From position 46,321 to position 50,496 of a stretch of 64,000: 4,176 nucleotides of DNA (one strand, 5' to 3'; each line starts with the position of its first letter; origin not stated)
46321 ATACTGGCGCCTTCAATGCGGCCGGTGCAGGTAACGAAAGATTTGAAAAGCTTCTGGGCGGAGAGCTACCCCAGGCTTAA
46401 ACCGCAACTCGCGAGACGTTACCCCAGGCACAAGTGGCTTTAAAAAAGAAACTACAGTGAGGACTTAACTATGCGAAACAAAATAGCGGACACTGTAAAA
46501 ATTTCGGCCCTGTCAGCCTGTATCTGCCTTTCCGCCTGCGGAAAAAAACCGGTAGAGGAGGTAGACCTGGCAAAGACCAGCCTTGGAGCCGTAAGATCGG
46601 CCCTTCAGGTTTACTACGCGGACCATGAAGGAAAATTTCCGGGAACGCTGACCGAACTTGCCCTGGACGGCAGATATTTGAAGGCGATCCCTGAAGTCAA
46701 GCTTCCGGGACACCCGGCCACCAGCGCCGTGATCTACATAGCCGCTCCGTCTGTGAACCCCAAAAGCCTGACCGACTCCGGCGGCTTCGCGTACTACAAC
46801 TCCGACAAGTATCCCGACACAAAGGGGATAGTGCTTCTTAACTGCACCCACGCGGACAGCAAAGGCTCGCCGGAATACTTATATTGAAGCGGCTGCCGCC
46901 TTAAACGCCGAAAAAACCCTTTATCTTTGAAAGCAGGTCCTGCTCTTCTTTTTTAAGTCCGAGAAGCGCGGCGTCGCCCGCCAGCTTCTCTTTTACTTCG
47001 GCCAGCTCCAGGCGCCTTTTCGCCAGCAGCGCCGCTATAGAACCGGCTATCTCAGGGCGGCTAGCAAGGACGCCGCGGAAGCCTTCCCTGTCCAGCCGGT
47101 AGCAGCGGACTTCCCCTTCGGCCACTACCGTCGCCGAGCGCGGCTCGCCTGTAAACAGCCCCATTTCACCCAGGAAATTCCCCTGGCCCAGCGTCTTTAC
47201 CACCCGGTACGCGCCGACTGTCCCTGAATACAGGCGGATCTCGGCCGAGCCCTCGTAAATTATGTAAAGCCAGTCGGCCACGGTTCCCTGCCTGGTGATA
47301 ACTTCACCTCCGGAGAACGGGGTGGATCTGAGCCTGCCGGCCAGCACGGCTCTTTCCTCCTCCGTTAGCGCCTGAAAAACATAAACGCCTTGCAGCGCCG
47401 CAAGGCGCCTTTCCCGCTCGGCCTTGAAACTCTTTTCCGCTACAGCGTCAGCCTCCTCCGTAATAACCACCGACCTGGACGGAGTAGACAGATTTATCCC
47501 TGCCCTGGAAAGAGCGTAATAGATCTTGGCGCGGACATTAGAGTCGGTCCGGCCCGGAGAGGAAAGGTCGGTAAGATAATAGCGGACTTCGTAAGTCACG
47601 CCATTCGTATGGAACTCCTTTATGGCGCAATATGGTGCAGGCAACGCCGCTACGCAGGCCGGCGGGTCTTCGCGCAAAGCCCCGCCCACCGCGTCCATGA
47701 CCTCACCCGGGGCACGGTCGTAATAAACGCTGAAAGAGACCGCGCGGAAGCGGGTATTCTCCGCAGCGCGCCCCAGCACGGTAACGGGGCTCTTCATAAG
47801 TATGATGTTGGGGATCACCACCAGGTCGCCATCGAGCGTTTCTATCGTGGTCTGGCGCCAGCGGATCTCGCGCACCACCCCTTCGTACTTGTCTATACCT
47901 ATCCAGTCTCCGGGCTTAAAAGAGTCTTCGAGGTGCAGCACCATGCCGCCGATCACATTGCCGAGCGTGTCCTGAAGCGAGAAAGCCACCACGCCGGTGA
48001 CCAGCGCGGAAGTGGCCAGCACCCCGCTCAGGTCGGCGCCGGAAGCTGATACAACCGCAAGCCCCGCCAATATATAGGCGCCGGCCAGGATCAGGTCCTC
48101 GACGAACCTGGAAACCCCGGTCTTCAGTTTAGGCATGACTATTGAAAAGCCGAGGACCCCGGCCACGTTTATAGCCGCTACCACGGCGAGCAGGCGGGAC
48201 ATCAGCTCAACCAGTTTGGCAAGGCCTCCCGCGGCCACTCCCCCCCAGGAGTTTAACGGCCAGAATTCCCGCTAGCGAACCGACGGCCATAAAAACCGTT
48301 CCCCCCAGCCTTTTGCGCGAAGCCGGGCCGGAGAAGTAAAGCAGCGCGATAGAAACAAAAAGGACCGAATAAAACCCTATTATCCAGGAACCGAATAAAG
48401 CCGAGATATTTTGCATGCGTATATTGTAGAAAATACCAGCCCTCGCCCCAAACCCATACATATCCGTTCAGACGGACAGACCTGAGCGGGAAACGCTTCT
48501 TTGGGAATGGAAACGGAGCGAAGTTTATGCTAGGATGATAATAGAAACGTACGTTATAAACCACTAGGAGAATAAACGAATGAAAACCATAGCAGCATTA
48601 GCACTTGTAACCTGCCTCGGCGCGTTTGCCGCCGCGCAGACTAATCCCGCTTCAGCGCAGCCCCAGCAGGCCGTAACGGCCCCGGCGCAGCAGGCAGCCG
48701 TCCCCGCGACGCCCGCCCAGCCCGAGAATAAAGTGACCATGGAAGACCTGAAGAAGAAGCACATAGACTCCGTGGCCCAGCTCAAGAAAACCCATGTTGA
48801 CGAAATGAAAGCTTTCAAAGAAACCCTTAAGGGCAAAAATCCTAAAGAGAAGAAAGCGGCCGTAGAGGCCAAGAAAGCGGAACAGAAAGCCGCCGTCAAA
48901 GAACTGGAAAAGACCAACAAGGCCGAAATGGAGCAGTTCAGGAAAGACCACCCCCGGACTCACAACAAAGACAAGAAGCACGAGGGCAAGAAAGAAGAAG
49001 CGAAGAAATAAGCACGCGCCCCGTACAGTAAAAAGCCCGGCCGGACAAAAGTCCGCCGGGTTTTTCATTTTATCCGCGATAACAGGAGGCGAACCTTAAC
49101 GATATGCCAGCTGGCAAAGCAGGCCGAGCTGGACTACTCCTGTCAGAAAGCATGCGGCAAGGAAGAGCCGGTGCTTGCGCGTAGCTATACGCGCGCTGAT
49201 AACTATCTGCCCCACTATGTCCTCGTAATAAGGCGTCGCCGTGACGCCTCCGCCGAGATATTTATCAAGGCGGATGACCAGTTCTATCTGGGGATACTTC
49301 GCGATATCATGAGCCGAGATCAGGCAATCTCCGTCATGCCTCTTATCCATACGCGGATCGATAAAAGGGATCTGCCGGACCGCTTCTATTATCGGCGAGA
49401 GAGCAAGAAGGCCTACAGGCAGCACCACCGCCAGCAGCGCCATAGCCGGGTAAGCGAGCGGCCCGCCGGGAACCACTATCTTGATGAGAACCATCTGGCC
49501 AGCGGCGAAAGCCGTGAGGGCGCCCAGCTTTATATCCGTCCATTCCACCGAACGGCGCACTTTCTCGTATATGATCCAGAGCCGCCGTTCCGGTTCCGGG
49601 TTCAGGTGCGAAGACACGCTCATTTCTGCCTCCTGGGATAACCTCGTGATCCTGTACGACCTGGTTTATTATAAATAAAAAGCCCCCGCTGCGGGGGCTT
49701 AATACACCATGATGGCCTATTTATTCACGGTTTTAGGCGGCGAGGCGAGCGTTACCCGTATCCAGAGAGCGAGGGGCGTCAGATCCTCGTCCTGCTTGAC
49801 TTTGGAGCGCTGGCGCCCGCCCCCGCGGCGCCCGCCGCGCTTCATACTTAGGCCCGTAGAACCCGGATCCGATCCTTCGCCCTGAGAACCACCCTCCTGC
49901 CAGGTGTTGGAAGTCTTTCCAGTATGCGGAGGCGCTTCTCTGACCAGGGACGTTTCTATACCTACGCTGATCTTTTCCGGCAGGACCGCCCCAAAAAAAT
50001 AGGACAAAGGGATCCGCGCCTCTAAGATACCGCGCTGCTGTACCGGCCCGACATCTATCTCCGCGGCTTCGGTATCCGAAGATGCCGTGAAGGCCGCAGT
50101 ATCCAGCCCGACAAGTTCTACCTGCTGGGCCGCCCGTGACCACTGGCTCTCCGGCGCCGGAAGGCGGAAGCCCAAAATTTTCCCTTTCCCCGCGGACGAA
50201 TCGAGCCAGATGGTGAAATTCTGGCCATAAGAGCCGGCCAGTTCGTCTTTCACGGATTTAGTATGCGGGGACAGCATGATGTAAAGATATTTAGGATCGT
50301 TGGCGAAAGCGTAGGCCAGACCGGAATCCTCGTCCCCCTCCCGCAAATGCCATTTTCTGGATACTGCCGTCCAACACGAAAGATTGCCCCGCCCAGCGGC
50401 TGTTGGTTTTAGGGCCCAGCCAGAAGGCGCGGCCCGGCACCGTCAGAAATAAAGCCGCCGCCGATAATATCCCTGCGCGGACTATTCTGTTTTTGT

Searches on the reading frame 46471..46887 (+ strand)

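Call 20: search_protein_families(library=pfam, proteins=[window:46471-46887:+], max_evalue=0.001)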
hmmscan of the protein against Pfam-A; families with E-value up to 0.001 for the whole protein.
window:46471-46887:+ (138 aa): 0 families

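Call 33: search_protein_families(library=padloc, proteins=[window:46471-46887:+], max_evalue=0.01)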
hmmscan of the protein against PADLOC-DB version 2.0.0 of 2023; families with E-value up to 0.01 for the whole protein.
window:46471-46887:+ (138 aa): 0 families

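Call 34: search_protein_families(library=pfam, proteins=[window:46471-46887:+], max_evalue=5)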
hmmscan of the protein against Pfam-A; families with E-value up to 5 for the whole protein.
window:46471-46887:+ (138 aa): 1 family
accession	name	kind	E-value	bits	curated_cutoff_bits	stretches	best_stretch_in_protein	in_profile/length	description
PF16734.10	Pilin_GH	-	0.2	12.5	28.9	1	34-66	4-35/114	Type IV pilin-like G and H, putative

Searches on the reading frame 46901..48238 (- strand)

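Call 20: search_protein_families(library=pfam, proteins=[window:46901-48238:-], max_evalue=0.001)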
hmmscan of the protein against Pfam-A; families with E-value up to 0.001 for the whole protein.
window:46901-48238:- (445 aa): 2 families
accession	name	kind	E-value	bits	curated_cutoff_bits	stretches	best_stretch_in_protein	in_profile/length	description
PF00027.35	cNMP_binding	-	5.8e-20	71.5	27.5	1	308-393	4-88/89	Cyclic nucleotide-binding domain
PF00924.24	MS_channel_2nd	-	2.7e-15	56.7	20.2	1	90-152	1-63/68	Mechanosensitive ion channel, beta-domain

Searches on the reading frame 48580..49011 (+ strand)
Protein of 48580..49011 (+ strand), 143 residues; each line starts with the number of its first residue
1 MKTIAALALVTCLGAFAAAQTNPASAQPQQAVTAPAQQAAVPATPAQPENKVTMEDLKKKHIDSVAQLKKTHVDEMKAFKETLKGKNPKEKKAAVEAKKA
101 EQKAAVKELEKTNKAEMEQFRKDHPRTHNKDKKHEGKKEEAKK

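Call 20: search_protein_families(library=pfam, proteins=[window:48580-49011:+], max_evalue=0.001)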
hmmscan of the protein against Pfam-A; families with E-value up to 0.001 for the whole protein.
window:48580-49011:+ (143 aa): 0 families

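Call 33: search_protein_families(library=padloc, proteins=[window:48580-49011:+], max_evalue=0.01)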
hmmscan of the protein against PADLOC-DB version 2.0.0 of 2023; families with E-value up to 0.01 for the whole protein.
window:48580-49011:+ (143 aa): 0 families

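Call 34: search_protein_families(library=pfam, proteins=[window:48580-49011:+], max_evalue=5)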
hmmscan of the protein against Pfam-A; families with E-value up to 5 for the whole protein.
window:48580-49011:+ (143 aa): 2 families
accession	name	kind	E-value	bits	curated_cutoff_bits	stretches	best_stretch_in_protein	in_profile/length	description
PF00566.25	RabGAP-TBC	-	0.51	10.4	25.2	1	89-135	19-65/216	Rab-GTPase-TBC domain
PF11919.13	PSME4_C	-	2.8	8.3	22.5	1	6-71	4-68/88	Proteasome activator complex subunit 4-like, C-terminal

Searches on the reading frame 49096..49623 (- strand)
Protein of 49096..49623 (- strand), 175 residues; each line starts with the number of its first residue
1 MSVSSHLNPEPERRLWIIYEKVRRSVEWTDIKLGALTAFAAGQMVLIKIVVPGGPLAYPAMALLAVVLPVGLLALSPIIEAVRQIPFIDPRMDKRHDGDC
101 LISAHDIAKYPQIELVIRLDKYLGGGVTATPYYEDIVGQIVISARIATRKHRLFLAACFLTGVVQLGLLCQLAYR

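Call 20: search_protein_families(library=pfam, proteins=[window:49096-49623:-], max_evalue=0.001)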
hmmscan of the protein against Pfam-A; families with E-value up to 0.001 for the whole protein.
window:49096-49623:- (175 aa): 0 families

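Call 33: search_protein_families(library=padloc, proteins=[window:49096-49623:-], max_evalue=0.01)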
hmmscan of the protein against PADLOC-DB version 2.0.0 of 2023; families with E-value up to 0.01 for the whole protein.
window:49096-49623:- (175 aa): 5 families
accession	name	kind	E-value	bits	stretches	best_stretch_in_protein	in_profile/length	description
PDLC00668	Effector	-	7.8e-10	36.9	1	17-163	16-165/184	2TM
PDLC02364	PycTM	-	1.9e-09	36.1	1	11-163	5-141/160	-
PDLC02363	PycTM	-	3.3e-08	31.5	1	11-170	5-148/154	-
PDLC00691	Effector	-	4.5e-07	27.9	1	15-162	7-157/176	2TM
PDLC00700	Effector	-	0.0049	14.9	1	63-171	61-162/173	2TM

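Call 34: search_protein_families(library=pfam, proteins=[window:49096-49623:-], max_evalue=5)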
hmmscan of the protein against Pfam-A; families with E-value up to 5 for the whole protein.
window:49096-49623:- (175 aa): 0 families

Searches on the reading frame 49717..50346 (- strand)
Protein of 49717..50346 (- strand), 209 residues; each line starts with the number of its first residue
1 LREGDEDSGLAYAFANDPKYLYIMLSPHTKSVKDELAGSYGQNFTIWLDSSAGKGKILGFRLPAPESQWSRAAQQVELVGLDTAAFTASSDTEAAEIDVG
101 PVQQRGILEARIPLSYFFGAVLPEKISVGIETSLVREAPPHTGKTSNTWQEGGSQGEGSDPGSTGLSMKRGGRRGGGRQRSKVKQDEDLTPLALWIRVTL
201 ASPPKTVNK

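Call 20: search_protein_families(library=pfam, proteins=[window:49717-50346:-], max_evalue=0.001)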
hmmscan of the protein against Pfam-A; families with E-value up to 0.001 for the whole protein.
window:49717-50346:- (209 aa): 0 families

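Call 33: search_protein_families(library=padloc, proteins=[window:49717-50346:-], max_evalue=0.01)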
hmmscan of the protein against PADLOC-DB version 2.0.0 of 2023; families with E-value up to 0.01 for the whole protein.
window:49717-50346:- (209 aa): 0 families

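Call 34: search_protein_families(library=pfam, proteins=[window:49717-50346:-], max_evalue=5)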
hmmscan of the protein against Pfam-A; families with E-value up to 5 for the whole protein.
window:49717-50346:- (209 aa): 0 families

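Call 74: find_homologous_proteins(query=window:49717-50346:-, max_evalue=0.001)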
Query window:49717-50346:- (209 aa): 12 proteins with E <= 0.001 among 323 candidates.
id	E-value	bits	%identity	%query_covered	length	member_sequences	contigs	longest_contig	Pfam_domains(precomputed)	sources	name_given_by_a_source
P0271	7.0e-134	462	100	100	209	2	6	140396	-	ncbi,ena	-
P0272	1.3e-76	275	61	100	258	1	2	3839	-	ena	-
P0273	9.2e-73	262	62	100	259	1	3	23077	-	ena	-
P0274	5.4e-63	230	54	98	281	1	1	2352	-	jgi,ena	-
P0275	1.2e-57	213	53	100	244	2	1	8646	-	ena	-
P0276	4.1e-45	172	45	93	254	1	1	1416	-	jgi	jgi:hypothetical protein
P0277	2.1e-40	157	43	96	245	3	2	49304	-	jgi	jgi:hypothetical protein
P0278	9.0e-39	151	42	96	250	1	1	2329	-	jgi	jgi:hypothetical protein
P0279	1.1e-36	145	44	93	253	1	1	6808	-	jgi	jgi:hypothetical protein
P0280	1.4e-36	144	40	95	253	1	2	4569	-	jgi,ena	jgi:hypothetical protein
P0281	3.7e-36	143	40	97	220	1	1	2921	-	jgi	jgi:hypothetical protein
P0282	5.0e-27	113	45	63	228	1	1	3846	-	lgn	-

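Call 75: find_encoding_contigs(protein=P0273, flank=6000, max_places=1)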
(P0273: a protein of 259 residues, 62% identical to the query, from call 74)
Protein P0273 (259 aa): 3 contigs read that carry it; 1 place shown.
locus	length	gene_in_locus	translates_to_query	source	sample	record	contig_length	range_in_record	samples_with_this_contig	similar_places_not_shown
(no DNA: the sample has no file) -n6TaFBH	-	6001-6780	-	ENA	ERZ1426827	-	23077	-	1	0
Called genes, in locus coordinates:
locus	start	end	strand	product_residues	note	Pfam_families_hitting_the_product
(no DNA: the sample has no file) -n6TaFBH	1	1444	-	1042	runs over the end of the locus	PF00873:ACR_tran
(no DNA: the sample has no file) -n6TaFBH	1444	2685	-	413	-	PF02321:OEP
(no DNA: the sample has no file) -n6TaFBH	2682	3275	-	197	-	PF00440:TetR_N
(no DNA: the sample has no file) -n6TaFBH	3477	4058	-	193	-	PF00857:Isochorismatase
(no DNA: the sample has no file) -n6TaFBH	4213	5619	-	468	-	PF07244:POTRA (weak)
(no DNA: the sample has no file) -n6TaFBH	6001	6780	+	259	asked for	-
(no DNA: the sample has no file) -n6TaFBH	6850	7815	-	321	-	-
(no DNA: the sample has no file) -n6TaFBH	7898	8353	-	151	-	-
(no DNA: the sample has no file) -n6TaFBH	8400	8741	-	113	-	-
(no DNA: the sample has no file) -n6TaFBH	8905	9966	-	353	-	PF02169:LPP20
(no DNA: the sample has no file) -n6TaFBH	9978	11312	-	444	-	-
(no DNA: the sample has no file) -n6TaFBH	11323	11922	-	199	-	PF13036:LpoB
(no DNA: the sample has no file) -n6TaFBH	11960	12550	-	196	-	-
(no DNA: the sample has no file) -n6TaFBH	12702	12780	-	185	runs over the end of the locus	PF04011:LemA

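Call 76: find_encoding_contigs(protein=P0277, flank=6000, max_places=1)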
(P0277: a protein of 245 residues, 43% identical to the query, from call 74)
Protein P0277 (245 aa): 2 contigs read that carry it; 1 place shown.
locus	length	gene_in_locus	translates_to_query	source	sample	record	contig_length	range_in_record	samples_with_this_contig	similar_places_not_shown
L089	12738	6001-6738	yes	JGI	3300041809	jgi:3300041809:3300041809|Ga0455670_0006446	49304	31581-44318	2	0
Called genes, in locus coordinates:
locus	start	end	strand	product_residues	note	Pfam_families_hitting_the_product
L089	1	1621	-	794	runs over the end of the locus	PF00270:DEAD (weak), PF00271:Helicase_C, PF08482:HrpB_C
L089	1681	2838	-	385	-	PF13535:ATP-grasp_4 (faint)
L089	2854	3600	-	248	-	PF00756:Esterase (faint)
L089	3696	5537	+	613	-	PF08439:Peptidase_M3_N, PF01432:Peptidase_M3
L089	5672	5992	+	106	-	-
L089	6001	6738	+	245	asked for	-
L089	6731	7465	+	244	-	PF13801:Metal_resist (weak), PF16231:DUF4890 (weak), PF07813:LTXXQ (faint)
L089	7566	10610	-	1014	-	PF02985:HEAT (faint), PF13646:HEAT_2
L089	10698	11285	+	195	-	PF07638:Sigma70_ECF, PF04542:Sigma70_r2, PF04545:Sigma70_r4, PF08281:Sigma70_r4_2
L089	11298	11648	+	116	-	-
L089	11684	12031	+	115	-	PF07813:LTXXQ (faint)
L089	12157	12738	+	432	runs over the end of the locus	PF02321:OEP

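Call 77: find_encoding_contigs(protein=P0275, flank=6000, max_places=1)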
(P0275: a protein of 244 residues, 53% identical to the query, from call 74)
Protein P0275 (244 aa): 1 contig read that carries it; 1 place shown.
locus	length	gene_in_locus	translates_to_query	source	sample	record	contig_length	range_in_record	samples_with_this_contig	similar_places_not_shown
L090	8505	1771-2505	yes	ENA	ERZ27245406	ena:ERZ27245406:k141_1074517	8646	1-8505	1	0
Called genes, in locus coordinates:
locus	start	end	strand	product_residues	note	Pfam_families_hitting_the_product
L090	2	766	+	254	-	?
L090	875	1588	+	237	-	PF00027:cNMP_binding, PF13545:HTH_Crp_2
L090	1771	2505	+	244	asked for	-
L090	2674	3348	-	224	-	PF03783:CsgG (faint)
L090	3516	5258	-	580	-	PF04055:Radical_SAM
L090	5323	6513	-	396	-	PF01546:Peptidase_M20, PF07687:M20_dimer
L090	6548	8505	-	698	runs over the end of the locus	?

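Call 78: find_encoding_contigs(protein=P0279, flank=6000, max_places=1)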
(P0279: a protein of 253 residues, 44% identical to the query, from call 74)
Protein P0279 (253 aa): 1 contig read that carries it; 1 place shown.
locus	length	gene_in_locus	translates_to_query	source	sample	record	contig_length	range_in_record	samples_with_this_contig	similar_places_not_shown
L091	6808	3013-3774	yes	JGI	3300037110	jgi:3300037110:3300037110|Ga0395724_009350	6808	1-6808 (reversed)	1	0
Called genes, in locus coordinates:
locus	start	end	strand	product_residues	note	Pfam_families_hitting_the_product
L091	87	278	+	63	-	-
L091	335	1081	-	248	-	PF00756:Esterase (weak)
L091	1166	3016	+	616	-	PF08439:Peptidase_M3_N, PF01432:Peptidase_M3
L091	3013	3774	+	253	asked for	-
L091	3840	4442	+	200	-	PF13801:Metal_resist (weak), PF16231:DUF4890 (weak)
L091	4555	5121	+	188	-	PF07638:Sigma70_ECF, PF04542:Sigma70_r2, PF08281:Sigma70_r4_2, PF04545:Sigma70_r4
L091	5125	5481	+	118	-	-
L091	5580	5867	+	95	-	PF07813:LTXXQ (faint)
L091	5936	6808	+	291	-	?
